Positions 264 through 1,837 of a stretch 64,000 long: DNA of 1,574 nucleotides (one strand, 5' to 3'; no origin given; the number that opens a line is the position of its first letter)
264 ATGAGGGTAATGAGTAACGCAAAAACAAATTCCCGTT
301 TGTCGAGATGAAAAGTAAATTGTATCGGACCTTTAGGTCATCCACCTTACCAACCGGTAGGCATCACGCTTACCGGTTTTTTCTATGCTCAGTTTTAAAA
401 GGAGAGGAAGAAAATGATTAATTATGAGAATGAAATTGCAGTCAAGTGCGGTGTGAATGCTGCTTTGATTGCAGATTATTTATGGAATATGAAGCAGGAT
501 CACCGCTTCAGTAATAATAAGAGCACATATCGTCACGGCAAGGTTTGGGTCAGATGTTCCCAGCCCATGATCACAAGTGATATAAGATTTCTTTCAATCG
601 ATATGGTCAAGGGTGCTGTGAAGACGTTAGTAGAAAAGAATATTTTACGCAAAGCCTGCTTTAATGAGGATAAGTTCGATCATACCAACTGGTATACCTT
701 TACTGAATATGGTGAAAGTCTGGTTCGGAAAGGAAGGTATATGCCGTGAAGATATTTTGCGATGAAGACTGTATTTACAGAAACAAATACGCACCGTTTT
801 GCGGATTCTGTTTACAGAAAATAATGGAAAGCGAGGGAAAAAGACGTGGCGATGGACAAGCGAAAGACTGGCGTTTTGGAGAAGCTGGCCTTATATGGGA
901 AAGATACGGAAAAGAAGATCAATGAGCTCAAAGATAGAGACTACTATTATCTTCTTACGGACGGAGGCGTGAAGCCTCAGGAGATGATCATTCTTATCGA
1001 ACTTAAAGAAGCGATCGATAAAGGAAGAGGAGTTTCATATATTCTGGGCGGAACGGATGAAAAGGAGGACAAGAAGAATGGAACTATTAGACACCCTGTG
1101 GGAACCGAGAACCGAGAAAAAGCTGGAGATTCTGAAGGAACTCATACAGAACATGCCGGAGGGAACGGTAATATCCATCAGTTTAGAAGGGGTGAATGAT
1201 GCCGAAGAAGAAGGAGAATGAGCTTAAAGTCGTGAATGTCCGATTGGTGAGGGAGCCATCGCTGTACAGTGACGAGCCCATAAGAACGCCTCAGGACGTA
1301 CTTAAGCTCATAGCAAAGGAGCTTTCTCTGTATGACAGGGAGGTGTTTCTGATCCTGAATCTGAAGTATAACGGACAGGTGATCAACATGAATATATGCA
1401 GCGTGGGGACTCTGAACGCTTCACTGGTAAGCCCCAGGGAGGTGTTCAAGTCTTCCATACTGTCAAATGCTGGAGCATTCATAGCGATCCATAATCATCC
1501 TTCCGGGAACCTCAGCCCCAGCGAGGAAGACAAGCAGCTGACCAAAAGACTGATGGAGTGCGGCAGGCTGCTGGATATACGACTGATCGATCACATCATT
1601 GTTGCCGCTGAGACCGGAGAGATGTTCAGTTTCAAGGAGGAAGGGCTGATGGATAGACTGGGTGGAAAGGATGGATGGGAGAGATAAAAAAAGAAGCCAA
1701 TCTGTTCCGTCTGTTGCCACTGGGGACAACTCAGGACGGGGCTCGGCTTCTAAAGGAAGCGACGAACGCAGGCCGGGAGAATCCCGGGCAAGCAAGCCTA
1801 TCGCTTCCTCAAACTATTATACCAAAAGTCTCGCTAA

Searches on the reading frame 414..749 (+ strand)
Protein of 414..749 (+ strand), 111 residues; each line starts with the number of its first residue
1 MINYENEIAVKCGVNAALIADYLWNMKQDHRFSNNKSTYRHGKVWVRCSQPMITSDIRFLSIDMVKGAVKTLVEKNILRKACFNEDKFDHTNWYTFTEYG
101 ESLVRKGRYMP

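Call 7: search_protein_families(library=pfam, proteins=[window:414-749:+], max_evalue=0.001)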
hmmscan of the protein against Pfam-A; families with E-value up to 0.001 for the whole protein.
window:414-749:+ (111 aa): 0 families
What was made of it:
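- On Pfam Phage_rep_O (PF04492), for ORF 414-749: No Pfam family reaches E 0.001 or better (call 7).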

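Call 24: search_protein_families(library=phrogs, proteins=[window:414-749:+], max_evalue=0.01)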
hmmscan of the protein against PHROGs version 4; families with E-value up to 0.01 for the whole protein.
window:414-749:+ (111 aa): 4 families
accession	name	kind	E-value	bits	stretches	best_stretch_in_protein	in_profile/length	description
phrog_11233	-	DNA, RNA and nucleotide metabolism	2.6e-17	64.2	1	4-103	6-103/297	replication initiation protein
phrog_6493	-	DNA, RNA and nucleotide metabolism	2.8e-07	31.1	1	26-95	30-99/261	DnaD-like helicase loader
phrog_30562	-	unknown function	3e-06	28.5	1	17-97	23-102/105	-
phrog_428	-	DNA, RNA and nucleotide metabolism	0.0071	16.5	1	10-96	105-175/455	replication initiation protein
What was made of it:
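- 414..749 (+): Candidate cognate binder. It is a stand-alone 111-aa winged-helix protein, homologous to the N-terminal origin-binding domain of phage 'replication initiation / DnaD-like' proteins. Binding to the array is inferred, not shown. Call 24: phrog_11233 at E 2.6e-17 and phrog_6493 at E 2.8e-7.
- On Phage initiator N-terminal wHTH family (phrog_11233 / phrog_6493), for ORF 414-749: phrog_11233: E 2.6e-17, residues 4-103. phrog_6493: E 2.8e-7 (call 24).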

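Call 29: find_encoding_contigs(protein=window:414-746:+, flank=10000, max_places=6)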
Protein window:414-746:+ (111 aa): 17 contigs read that carry it; 6 places shown.
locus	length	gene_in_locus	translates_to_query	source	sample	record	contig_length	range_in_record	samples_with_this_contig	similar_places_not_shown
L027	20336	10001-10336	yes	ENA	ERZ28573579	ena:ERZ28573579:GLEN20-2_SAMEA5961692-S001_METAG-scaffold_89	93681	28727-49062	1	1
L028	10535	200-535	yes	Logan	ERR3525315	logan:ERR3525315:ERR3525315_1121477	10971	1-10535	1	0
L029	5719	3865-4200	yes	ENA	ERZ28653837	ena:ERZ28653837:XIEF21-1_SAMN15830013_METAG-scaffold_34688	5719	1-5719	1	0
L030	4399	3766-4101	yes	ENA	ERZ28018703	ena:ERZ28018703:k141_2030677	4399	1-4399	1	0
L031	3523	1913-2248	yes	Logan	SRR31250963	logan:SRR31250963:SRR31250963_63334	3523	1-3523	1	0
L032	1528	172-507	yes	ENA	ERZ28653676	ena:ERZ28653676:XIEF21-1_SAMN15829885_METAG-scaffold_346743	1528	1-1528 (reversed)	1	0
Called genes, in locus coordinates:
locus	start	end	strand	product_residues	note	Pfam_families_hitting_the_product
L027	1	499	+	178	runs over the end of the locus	-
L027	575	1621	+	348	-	PF02661:Fic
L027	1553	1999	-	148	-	-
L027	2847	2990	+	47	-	-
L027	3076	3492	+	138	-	-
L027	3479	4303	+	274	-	PF00142:Fer4_NifH (weak), PF01656:CbiA, PF02374:ArsA_ATPase (weak), PF06564:CBP_BcsQ, PF07015:VirC1 (faint), PF09140:MipZ (weak), PF10609:ParA, PF13614:AAA_31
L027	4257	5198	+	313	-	PF02195:ParB_N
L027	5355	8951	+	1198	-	PF20610:TED_2, PF17802:SpaA, PF18202:TQ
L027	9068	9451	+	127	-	PF00903:Glyoxalase (weak)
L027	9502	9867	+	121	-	-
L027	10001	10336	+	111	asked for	-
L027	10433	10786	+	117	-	-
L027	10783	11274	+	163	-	PF04002:RadC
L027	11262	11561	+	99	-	-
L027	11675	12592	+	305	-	PF08401:ArdcN, PF06114:Peptidase_M78 (faint)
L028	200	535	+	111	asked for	-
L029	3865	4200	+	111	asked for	-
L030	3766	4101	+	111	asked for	-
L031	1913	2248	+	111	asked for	-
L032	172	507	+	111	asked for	-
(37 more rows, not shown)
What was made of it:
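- On Partition centromere (ParB/parS, sopC, parC, tubC): ParA and ParB_N exist (call 29), but about 24 kb from the array.
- Closest known: Partition centromeres made of phased repeats. Same: ParA and ParB are present on the ICE (call 29).
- ParA and a ParB_N protein are encoded at the ICE's left end (call 29).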

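Call 30: search_dna_similar(query=window:414-746:+, collection=phages, mode=protein, max_evalue=0.001, max_rows=40)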
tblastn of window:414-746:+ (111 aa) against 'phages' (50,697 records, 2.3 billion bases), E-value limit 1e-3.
Records with a match: 26; places in all: 26; records where one place covers at least 80% of the query: 23.
Best place of each record, by identity: <60% 26.
By first word of the organism name: Staphylococcus 15; Lactobacillus 7; Pseudoalteromonas 1; Geobacillus 1; Listeria 1; Erwinia 1.
By host as written in the record: Staphylococcus aureus 5; Lactobacillus delbrueckii 4; Lactobacillus delbrueckii ATCC 11842 2; Staphylococcus pseudintermedius 2; - 2; Staphylococcus pseudintermedius strain E139 2; Lactobacillus delbrueckii subsp. bulgaricus 21:328 1; Pseudoalteromonas sp. H6 1; and 7 more.
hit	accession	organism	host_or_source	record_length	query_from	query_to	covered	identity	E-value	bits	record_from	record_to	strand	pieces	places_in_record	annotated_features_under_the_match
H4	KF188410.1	Lactobacillus phage phiLdb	Lactobacillus delbrueckii ATCC 11842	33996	7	104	88%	33.3%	5e-7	52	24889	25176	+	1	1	hypothetical protein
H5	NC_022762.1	Lactobacillus phage phiLdb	Lactobacillus delbrueckii ATCC 11842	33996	7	104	88%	33.3%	5e-7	52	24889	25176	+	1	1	replication initiation protein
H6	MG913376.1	Lactobacillus phage PMBT4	Lactobacillus delbrueckii subsp. ...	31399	7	104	88%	32.3%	1e-7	53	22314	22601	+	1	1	hypothetical protein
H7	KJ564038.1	Lactobacillus phage Ld3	Lactobacillus delbrueckii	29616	7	106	90%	31.0%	6e-9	57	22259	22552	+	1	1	hypothetical protein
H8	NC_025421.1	Lactobacillus phage Ld3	Lactobacillus delbrueckii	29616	7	106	90%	31.0%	6e-9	57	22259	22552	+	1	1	replication initiation protein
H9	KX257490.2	Pseudoalteromonas virus vB_PspP-H6/1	Pseudoalteromonas sp. H6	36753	3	99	87%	31.3%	7e-4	43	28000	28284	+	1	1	putative replication protein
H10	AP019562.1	Staphylococcus phage SP276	Staphylococcus pseudintermedius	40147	8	105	88%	29.3%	1e-4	45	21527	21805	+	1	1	hypothetical protein within a prophage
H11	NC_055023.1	Staphylococcus phage SP276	Staphylococcus pseudintermedius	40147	8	105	88%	29.3%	1e-4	45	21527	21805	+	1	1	DnaD-like helicase loader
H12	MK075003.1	Staphylococcus phage phiSP44-1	canine skin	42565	8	105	88%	29.3%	1e-4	45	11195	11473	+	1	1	replication initiation protein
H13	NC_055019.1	Staphylococcus phage phiSP44-1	canine skin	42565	8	105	88%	29.3%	1e-4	45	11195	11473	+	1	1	DnaD-like helicase loader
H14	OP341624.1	Geobacillus phage vB_GthS_NIIg9.7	Geobacillus thermodenitrificans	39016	8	94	78%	32.2%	1e-4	45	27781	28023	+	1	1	DNA replication initiation protein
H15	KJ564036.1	Lactobacillus phage Ld25A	Lactobacillus delbrueckii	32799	7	104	88%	28.3%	4e-5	46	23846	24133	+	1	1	hypothetical protein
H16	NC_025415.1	Lactobacillus phage Ld25A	Lactobacillus delbrueckii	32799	7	104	88%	28.3%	4e-5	46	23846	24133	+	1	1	replication initiation protein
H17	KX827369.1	Staphylococcus phage SpT152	Staphylococcus pseudintermedius strain ...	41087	8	105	88%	28.3%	2e-4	44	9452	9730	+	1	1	replication initiation protein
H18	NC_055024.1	Staphylococcus phage SpT152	Staphylococcus pseudintermedius strain ...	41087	8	105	88%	28.3%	2e-4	44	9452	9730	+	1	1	DnaD-like helicase loader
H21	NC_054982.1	Staphylococcus phage Sebago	Staphylococcus aureus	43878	7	96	81%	30.0%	2e-5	47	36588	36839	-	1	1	DnaD-like helicase loader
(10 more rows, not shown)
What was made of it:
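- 414..749 (+): Call 30: about 30% identity over about 90% of its length to Staphylococcus and Lactobacillus phage initiators.
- On Phage initiator N-terminal wHTH family (phrog_11233 / phrog_6493), for ORF 414-749: tblastn to 26 phage records (call 30).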

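Call 31: search_dna_similar(query=window:414-746:+, collection=plasmids, mode=protein, max_evalue=0.001, max_rows=40)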
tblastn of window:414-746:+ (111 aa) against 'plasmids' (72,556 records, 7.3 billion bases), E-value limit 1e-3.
Records with a match: 2; places in all: 2; records where one place covers at least 80% of the query: 2.
Best place of each record, by identity: <60% 2.
By first word of the organism name: Ligilactobacillus 2.
By predicted mobility (MOB-suite, as given by PLSDB): non-mobilizable 2.
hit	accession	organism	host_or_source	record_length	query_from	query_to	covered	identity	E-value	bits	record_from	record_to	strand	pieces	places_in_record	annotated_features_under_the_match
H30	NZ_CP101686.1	Ligilactobacillus salivarius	Yunnan Silkie Chicken,Pure culture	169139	4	98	86%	28.1%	7e-4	44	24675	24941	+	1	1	conserved phage C-terminal domain-containing protein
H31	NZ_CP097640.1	Ligilactobacillus salivarius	Sinocyclocheilus grahami,Pure ...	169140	4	98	86%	28.1%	7e-4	44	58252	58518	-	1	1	conserved phage C-terminal domain-containing protein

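Call 32: get_annotated_region(hit=H8, flank=2000)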
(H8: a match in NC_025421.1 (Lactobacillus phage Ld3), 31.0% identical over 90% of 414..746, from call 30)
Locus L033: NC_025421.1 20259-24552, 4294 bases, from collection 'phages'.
description: Lactobacillus phage Ld3, complete genome.
organism: Lactobacillus phage Ld3 (NCBI taxid 1500735)
taxonomy: Viruses; Duplodnaviria; Heunggongvirae; Uroviricota; Caudoviricetes; Cequinquevirus; Cequinquevirus Ld3
host: Lactobacillus delbrueckii; source: -; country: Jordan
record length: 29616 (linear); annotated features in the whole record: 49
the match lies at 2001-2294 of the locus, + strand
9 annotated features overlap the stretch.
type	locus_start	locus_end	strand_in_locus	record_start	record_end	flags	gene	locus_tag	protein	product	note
CDS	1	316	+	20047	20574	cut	-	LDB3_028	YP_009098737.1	NinB/ Orf homologous recombination mediator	-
CDS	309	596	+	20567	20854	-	-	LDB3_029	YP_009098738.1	hypothetical protein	-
CDS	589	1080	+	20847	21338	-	-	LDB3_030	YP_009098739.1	HNH endonuclease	-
CDS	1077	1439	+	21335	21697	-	-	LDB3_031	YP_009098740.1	RusA-like Holliday junction resolvase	-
CDS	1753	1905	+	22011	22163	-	-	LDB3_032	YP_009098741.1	hypothetical protein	-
CDS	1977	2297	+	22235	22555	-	-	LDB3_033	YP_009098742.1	replication initiation protein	-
CDS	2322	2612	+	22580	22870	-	-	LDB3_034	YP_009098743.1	replication initiation protein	-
CDS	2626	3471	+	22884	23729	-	-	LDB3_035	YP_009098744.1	replication initiation O-like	-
CDS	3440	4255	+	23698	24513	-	-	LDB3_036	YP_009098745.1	DnaC-like helicase loader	-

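Call 33: get_annotated_region(hit=H21, flank=2000)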
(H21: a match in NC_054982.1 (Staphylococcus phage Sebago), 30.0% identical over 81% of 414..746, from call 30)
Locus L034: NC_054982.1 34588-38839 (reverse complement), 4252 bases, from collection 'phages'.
description: Staphylococcus phage Sebago, complete genome.
organism: Staphylococcus phage Sebago (NCBI taxid 2557555)
taxonomy: Viruses; Duplodnaviria; Heunggongvirae; Uroviricota; Caudoviricetes; Azeredovirinae; Phietavirus; Phietavirus sebago
host: Staphylococcus aureus; source: swine barn environmental swab; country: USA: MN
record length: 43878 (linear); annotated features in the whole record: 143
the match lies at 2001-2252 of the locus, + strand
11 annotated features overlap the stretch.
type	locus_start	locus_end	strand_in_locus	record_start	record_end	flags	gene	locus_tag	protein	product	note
CDS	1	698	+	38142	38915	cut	-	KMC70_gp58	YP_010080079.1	Sak4-like ssDNA annealing protein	-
regulatory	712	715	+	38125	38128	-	-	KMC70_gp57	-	ribosome_binding_site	CPT_Sebago_057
CDS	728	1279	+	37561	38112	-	-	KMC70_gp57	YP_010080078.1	single strand DNA binding protein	-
regulatory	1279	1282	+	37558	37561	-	-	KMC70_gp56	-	ribosome_binding_site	CPT_Sebago_056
CDS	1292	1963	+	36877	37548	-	-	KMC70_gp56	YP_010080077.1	phi PV83 orf 19-like protein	-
regulatory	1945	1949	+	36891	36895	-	-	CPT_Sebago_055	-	ribosome_binding_site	CPT_Sebago_055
CDS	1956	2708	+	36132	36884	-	-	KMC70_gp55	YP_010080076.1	DnaD-like helicase loader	-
regulatory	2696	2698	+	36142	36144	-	-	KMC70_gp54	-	ribosome_binding_site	CPT_Sebago_054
CDS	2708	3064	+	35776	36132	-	-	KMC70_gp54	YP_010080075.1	helicase loader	-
regulatory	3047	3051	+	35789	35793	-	-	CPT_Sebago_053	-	ribosome_binding_site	CPT_Sebago_053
CDS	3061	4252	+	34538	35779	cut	-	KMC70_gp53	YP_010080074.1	DnaB-like replicative helicase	-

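Call 34: get_annotated_region(hit=H11, flank=2000)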
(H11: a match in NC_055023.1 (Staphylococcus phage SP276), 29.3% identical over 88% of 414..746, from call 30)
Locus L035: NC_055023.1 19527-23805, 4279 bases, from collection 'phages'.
description: Staphylococcus phage SP276 DNA, complete genome.
organism: Staphylococcus phage SP276 (NCBI taxid 2495555)
taxonomy: Viruses; Duplodnaviria; Heunggongvirae; Uroviricota; Caudoviricetes; Coventryvirus; Coventryvirus SP276
host: Staphylococcus pseudintermedius; source: Phage was isolated from Staphylococcus pseudintermedius by Mitomycin C induction; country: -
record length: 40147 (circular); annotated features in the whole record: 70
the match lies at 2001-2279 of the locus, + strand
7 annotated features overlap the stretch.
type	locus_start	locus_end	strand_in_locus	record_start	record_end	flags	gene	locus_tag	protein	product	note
CDS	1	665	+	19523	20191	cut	-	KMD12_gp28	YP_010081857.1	Erf-like ssDNA annealing protein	-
CDS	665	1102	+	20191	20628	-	-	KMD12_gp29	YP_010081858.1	single strand DNA binding protein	-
CDS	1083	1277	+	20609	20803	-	-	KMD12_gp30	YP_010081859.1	hypothetical protein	-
CDS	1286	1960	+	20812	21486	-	-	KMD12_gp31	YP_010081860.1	hypothetical protein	-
CDS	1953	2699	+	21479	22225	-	-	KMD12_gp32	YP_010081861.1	DnaD-like helicase loader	-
CDS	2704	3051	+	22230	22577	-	-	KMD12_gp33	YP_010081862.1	helicase loader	-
CDS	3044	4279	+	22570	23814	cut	-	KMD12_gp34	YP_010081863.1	DnaB-like replicative helicase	-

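Call 60: find_homologous_proteins(query=window:414-746:+, max_evalue=0.001)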
Query window:414-746:+ (111 aa): 17 proteins with E <= 0.001 among 17 candidates.
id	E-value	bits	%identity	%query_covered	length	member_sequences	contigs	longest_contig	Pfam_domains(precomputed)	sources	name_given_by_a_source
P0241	8.6e-70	250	98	100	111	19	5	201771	-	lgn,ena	-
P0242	1.1e-60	220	85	99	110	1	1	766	-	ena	-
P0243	1.6e-58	213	79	99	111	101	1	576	-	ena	-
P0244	8.8e-56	204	77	100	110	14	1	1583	-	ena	-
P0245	6.4e-48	179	77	85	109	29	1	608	-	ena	-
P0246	6.2e-47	176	100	73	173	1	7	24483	-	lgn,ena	-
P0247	1.6e-46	175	70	94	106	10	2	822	-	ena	-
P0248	3.0e-44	167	67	96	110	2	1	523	-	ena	-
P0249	1.1e-32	130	63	88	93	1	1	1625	-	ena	-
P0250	7.0e-31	124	56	94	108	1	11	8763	-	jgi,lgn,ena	-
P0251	3.1e-29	119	52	95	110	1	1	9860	-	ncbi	-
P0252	1.6e-28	117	75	59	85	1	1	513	-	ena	-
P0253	3.9e-27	112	52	96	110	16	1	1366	-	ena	-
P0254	1.8e-24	104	49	93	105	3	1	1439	-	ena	-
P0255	1.1e-21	95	94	43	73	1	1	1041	-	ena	-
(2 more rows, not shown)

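Call 70: predict_structure(alignment_id=A3)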
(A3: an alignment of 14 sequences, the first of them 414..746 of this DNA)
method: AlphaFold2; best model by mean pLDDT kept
length: 111 residues; sequences in the alignment: 14
mean_pLDDT: 83.5   pTM: 0.78
mean pLDDT of the five models: 83.5, 75.3, 63.8, 55.7, 48.9
residues with pLDDT >= 90: 42; 70-90: 52; 50-70: 15; < 50: 2
segments of 3 or more residues with pLDDT < 50: none
pLDDT, mean of each block of 10 residues (from residue 1): 72 91 87 70 87 88 93 95 74 91 76 41
secondary structure, 60 per line:
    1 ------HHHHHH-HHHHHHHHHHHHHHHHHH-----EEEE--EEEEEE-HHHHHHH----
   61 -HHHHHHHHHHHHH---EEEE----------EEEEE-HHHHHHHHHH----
elements in order: H7-12 H14-31 E37-40 E43-48 H50-56 H62-74 E78-81 E92-96 H98-107

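Call 74: search_protein_representatives(alignment_id=A3)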
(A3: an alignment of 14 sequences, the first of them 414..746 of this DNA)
Query: 14 sequences, 109 profile positions. Proteins with E-value up to 0.001 (for the whole library): 6009; up to 1e-10: 634; up to 1e-30: 5. The best 150 are listed.
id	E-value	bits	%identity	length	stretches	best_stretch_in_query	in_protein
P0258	7.5e-37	141.5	-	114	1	1-107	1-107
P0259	4.3e-33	129.5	-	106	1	1-107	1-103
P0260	2.5e-31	123.7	-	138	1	6-108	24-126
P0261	4.4e-31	123.0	-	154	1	1-107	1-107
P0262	1.0e-30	121.8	-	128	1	1-98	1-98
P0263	5.3e-29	116.3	-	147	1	4-105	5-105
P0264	5.8e-29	116.1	-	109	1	1-106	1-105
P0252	8.6e-29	115.6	-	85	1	1-64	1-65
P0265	2.9e-28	113.9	-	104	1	3-102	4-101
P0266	6.8e-28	112.7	-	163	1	1-105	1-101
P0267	7.8e-28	112.5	-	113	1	4-106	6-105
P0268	9.0e-27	109.1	-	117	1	1-105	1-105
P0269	1.0e-26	109.0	-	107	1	1-106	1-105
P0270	1.9e-26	108.1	-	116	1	1-106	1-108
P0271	2.0e-26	108.0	-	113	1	1-107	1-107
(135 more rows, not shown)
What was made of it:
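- On Phage initiator N-terminal wHTH family (phrog_11233 / phrog_6493), for ORF 414-749: 6009 representatives in the family (call 74).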

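Call 80: fold_search(model_id=the predicted structure, library=pdb)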
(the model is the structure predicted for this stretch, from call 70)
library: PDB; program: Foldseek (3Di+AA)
matches with E <= 10: 1329; with E <= 0.001: 0
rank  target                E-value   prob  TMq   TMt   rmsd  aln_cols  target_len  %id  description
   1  5yhy                  8.4e-03  0.98  0.45  0.35  15.6       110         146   14  Structure of Lactococcus lactis ZitR, C30S mutant (released 2017-12-06)
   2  5yi0_A                1.0e-02  0.99  0.46  0.36  14.9       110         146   13  Structure of Lactococcus lactis ZitR, C30AH42A mutant (released 2017-12-06)
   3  3m9a                  1.4e-02  0.98  0.44  0.51   7.6        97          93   18  Protein structure of type III plasmid segregation TubR (released 2010-07-07)
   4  5jls                  1.5e-02  1.00  0.45  0.37   2.7        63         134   19  Crystal Structure of Adhesin competence repressor (AdcR) from Streptococcus pyogenes (C-terminally His tagged) (released 2017-05-03)
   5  6pco_A                1.5e-02  1.00  0.42  0.34   2.9        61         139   21  Mechanism for regulation of DNA binding of Bordetella bronchiseptica BpsR by 6-hydroxynicotinic acid (released 2019-11-06)
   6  5yhz                  1.5e-02  0.97  0.44  0.35  14.8       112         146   12  Structure of Lactococcus lactis ZitR, E41A mutant (released 2017-12-06)
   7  4pql_B                1.9e-02  0.98  0.53  0.47   6.7       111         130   15  N-Terminal domain of DNA binding protein (released 2014-06-11)
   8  5yhx_M                2.1e-02  0.94  0.45  0.35  14.0       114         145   15  Structure of Lactococcus lactis ZitR, wild type (released 2017-12-06)
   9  2d1h_A                2.3e-02  1.00  0.52  0.56   3.5       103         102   13  Crystal structure of ST1889 protein from thermoacidophilic archaeon Sulfolobus tokodaii (released 2006-09-05)
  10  3l09_D                2.3e-02  1.00  0.53  0.26   4.9       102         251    8  Crystal structure of Putative transcriptional regulator (JANN_22DEC04_CONTIG27_REVISED_GENE3569) from Jannaschia sp. C (released 2010-01-12)
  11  5yi3_B                2.3e-02  0.94  0.44  0.35  14.5       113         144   12  Structure of Lactococcus lactis ZitR, C30S mutant in complex with DNA (released 2017-12-06)
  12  5x11_D                2.4e-02  0.99  0.45  0.30   4.1        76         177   20  Crystal structure of Bacillus subtilis PadR in complex with operator DNA (released 2017-11-22)
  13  6fi9_A                2.4e-02  0.95  0.44  0.35  13.2       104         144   13  Crystal Structure of a zinc-responsive MarR family member, Lactococcus lactis ZitR (released 2019-02-20)
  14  1ft9_A                2.6e-02  1.00  0.56  0.31   3.7        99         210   13  STRUCTURE OF THE REDUCED (FEII) CO-SENSING PROTEIN FROM R. RUBRUM (released 2000-10-09)
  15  3l09_A                2.6e-02  1.00  0.55  0.27   4.6       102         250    8  Crystal structure of Putative transcriptional regulator (JANN_22DEC04_CONTIG27_REVISED_GENE3569) from Jannaschia sp. C (released 2010-01-12)
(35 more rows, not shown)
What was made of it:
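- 414..749 (+): Calls 70 and 80: AF2 model with pLDDT 83.5 and a wHTH fold.
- On Phage initiator N-terminal wHTH family (phrog_11233 / phrog_6493), for ORF 414-749: The fold matches are to MarR, PadR, TubR and RepA-NTD, all weak (E at least 8e-3, TM 0.45-0.58) (calls 70, 80).
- TubR and PadR-like folds are among the weak structural matches of 414-749 (call 80).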

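Call 95: find_related_loci(query=A3, collection=viral_contigs, flank=10000)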
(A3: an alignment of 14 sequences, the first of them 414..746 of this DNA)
Query A3 (111 aa) in viral_contigs; peptide patterns used: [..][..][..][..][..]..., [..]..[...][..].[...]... (x = any residue, [..] = any of these).
66 stretches matched a pattern; 24 encode a relative of the query (tblastn E <= 1e-3); 24 distinct loci.
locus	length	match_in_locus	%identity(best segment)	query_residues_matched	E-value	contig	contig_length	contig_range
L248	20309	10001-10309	42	1-104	2e-24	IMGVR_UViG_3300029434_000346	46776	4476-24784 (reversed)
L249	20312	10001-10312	34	3-108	1e-14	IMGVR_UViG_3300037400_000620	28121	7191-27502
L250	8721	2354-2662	35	2-108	3e-14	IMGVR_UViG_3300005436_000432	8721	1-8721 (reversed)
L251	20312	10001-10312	31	3-108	4e-13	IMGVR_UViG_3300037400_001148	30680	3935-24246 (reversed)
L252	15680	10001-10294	32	7-106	8e-13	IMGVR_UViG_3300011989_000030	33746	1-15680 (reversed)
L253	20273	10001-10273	34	4-96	6e-12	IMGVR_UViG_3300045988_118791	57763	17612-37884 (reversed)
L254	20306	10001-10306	30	3-106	4e-11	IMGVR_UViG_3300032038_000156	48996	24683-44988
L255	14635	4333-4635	31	3-105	8e-11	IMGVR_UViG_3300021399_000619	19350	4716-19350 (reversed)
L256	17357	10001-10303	32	3-105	1e-10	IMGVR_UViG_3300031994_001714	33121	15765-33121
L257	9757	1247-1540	31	7-106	1e-9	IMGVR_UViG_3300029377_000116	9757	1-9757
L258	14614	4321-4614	31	7-106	1e-9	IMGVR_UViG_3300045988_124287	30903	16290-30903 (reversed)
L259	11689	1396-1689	31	7-106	1e-9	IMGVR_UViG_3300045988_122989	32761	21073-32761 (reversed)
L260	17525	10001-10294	31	7-106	1e-9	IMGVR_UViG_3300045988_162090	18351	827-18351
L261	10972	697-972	30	4-97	3e-9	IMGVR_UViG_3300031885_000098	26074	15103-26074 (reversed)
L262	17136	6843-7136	30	7-106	5e-9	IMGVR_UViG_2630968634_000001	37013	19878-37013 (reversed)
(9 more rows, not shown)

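Call 107: list_cluster_members(proteins=[window:414-746:+, P0001, P0250, P0251])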
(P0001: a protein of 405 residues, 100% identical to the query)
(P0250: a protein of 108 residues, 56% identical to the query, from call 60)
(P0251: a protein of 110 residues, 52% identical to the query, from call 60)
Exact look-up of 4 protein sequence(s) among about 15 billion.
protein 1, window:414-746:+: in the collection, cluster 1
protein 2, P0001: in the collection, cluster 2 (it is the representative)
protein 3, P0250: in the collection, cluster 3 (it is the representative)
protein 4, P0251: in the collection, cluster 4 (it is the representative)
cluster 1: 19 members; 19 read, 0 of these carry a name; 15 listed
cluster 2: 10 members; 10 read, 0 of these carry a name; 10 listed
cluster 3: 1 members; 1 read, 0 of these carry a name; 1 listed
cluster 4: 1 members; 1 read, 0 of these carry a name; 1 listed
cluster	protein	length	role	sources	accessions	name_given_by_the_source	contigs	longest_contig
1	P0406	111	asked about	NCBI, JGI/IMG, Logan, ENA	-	-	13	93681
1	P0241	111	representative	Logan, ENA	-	-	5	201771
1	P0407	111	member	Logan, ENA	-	-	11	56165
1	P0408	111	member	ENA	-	-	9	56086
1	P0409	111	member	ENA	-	-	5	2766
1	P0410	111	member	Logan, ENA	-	-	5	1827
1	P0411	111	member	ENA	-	-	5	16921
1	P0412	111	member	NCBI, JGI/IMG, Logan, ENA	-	-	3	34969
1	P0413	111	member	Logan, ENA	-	-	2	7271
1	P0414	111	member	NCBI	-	-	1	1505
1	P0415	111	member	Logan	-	-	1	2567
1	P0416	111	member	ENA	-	-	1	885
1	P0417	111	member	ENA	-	-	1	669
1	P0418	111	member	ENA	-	-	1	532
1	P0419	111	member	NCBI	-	-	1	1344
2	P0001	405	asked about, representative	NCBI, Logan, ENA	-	-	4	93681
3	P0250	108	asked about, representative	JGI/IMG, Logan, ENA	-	-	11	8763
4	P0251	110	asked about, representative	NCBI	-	-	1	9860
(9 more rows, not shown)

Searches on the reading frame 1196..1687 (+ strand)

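Call 7: search_protein_families(library=pfam, proteins=[window:1196-1687:+], max_evalue=0.001)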
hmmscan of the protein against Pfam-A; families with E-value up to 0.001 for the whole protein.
window:1196-1687:+ (163 aa): 1 family
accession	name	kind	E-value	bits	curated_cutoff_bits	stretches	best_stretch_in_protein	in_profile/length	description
PF04002.20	RadC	-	3.9e-39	133.8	22.1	1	29-151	1-121/121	RadC-like JAB domain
